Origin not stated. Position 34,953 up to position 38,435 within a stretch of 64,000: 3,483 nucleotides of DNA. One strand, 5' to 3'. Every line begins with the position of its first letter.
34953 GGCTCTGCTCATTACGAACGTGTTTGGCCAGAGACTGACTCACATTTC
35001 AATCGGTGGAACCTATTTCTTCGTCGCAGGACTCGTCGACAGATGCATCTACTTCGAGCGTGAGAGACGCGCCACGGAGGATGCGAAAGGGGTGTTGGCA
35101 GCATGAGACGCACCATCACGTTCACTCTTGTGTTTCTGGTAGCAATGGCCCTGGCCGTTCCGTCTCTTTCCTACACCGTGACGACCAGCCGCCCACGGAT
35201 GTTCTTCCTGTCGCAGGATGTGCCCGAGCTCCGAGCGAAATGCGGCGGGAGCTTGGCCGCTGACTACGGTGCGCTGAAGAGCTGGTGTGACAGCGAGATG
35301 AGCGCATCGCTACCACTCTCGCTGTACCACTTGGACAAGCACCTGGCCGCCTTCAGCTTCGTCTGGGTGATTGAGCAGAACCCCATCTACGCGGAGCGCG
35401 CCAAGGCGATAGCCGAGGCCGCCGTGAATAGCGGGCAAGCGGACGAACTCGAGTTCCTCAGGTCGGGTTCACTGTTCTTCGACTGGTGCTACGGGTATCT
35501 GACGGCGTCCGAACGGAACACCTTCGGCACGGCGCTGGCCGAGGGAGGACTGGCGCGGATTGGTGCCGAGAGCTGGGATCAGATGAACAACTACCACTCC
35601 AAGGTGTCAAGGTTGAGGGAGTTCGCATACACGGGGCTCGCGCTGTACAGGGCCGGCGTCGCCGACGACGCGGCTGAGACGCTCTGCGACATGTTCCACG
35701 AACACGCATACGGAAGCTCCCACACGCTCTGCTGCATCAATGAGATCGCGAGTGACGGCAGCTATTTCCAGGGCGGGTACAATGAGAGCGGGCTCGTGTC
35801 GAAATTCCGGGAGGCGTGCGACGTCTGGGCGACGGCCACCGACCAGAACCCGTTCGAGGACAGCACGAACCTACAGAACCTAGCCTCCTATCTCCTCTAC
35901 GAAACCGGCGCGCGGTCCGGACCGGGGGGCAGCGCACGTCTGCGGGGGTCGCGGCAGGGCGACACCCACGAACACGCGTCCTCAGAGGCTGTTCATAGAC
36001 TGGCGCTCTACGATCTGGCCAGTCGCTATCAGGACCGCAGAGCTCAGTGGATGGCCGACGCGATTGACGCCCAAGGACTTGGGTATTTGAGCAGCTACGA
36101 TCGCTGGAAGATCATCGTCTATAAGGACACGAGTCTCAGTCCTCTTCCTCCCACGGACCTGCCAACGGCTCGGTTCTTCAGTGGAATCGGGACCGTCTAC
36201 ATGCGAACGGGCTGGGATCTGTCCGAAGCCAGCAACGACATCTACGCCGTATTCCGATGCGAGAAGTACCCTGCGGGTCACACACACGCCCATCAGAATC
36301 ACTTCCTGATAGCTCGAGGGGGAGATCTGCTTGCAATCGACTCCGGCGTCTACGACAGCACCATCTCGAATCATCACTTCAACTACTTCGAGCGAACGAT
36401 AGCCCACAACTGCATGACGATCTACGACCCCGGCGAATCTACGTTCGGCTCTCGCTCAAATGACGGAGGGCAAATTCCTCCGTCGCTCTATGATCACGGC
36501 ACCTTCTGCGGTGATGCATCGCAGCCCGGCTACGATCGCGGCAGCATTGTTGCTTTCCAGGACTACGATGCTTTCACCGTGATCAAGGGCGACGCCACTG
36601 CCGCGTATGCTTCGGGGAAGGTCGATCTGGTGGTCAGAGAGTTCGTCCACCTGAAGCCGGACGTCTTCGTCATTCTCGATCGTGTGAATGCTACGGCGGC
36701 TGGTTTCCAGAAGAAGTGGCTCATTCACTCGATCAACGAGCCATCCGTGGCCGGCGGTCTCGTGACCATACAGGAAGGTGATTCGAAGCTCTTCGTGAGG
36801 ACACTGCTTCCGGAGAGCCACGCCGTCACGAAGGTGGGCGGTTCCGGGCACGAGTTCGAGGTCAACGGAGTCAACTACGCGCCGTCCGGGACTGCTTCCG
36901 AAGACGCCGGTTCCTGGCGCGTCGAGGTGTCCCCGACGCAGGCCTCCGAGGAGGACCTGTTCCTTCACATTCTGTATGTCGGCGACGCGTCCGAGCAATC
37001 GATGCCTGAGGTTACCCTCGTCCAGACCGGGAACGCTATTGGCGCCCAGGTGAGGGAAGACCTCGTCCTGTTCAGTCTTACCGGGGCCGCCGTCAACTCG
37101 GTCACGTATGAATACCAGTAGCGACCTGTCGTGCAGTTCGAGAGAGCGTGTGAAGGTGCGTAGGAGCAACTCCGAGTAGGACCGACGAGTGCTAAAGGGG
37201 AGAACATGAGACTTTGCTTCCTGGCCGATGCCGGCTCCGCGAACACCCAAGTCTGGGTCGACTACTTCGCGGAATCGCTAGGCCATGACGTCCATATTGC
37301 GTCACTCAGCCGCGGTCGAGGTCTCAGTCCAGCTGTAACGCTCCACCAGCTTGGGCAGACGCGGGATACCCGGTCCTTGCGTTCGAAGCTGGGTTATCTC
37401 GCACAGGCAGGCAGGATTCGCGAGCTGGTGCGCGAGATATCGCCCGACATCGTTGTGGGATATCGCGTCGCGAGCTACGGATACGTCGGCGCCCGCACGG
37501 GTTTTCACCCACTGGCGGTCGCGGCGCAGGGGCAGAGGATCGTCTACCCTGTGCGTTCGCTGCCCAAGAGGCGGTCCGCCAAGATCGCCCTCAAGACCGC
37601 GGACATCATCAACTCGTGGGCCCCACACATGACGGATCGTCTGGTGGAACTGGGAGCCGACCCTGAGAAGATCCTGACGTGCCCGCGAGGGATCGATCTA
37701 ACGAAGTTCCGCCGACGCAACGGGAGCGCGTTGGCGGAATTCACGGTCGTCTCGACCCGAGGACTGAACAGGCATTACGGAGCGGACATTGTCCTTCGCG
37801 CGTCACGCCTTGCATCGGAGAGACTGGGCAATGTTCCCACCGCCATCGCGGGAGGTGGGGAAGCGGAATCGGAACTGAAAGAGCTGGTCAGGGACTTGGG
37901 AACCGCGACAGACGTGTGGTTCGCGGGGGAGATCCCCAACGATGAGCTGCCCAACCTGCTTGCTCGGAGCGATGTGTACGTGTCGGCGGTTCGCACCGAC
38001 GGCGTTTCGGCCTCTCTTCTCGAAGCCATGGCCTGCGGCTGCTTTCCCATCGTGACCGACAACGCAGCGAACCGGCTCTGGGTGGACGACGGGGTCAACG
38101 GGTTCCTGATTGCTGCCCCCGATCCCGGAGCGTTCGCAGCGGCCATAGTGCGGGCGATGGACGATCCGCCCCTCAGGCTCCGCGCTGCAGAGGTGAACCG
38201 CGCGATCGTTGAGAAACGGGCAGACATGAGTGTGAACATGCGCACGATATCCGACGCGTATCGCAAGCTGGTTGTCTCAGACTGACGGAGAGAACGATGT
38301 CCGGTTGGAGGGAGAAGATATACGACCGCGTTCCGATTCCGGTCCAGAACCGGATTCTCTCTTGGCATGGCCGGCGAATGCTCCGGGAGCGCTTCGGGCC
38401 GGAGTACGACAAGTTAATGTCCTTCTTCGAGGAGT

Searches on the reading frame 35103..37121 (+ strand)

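Call 60: search_protein_families(library=pfam, proteins=[window:35103-37121:+], max_evalue=0.0001)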
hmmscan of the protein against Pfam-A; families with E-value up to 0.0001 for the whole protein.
window:35103-37121:+ (672 aa): 1 family
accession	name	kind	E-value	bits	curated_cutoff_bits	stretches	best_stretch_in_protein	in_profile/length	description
PF07940.18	Hepar_II_III_C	-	4e-12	46.6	24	1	370-558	13-173/237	Heparinase II/III-like, C-terminal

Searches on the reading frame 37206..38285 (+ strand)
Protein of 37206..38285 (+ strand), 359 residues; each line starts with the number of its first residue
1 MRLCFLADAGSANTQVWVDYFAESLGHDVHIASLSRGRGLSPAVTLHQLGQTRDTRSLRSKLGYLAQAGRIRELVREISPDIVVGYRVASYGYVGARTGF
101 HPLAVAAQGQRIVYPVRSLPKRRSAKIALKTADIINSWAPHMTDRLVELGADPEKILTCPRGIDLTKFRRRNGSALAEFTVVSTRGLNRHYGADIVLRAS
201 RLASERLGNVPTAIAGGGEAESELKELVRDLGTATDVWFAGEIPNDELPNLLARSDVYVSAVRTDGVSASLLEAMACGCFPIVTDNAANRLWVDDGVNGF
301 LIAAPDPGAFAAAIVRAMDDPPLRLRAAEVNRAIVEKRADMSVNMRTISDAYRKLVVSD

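Call 60: search_protein_families(library=pfam, proteins=[window:37206-38285:+], max_evalue=0.0001)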
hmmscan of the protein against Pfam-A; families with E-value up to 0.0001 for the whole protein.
window:37206-38285:+ (359 aa): 6 families
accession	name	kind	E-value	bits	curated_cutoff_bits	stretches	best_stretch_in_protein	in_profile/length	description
PF00534.26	Glycos_transf_1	-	3.9e-28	98.6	26.4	1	167-329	4-167/172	Glycosyl transferases group 1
PF13692.12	Glyco_trans_1_4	-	1.6e-24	87.2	27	1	184-320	7-142/142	Glycosyl transferases group 1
PF13477.12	Glyco_trans_4_2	-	1.1e-14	55.3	23.4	1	2-135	1-135/139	Glycosyl transferase 4-like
PF13439.12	Glyco_transf_4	-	6.4e-08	33.2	28.5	1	24-166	17-169/170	Glycosyltransferase Family 4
PF13524.12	Glyco_trans_1_2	-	1e-07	32.4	25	1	236-348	28-142/144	Glycosyl transferase-like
PF13579.12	Glyco_trans_4_4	-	1.4e-05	25.9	29.7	1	24-162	16-158/158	Glycosyl transferase 4-like domain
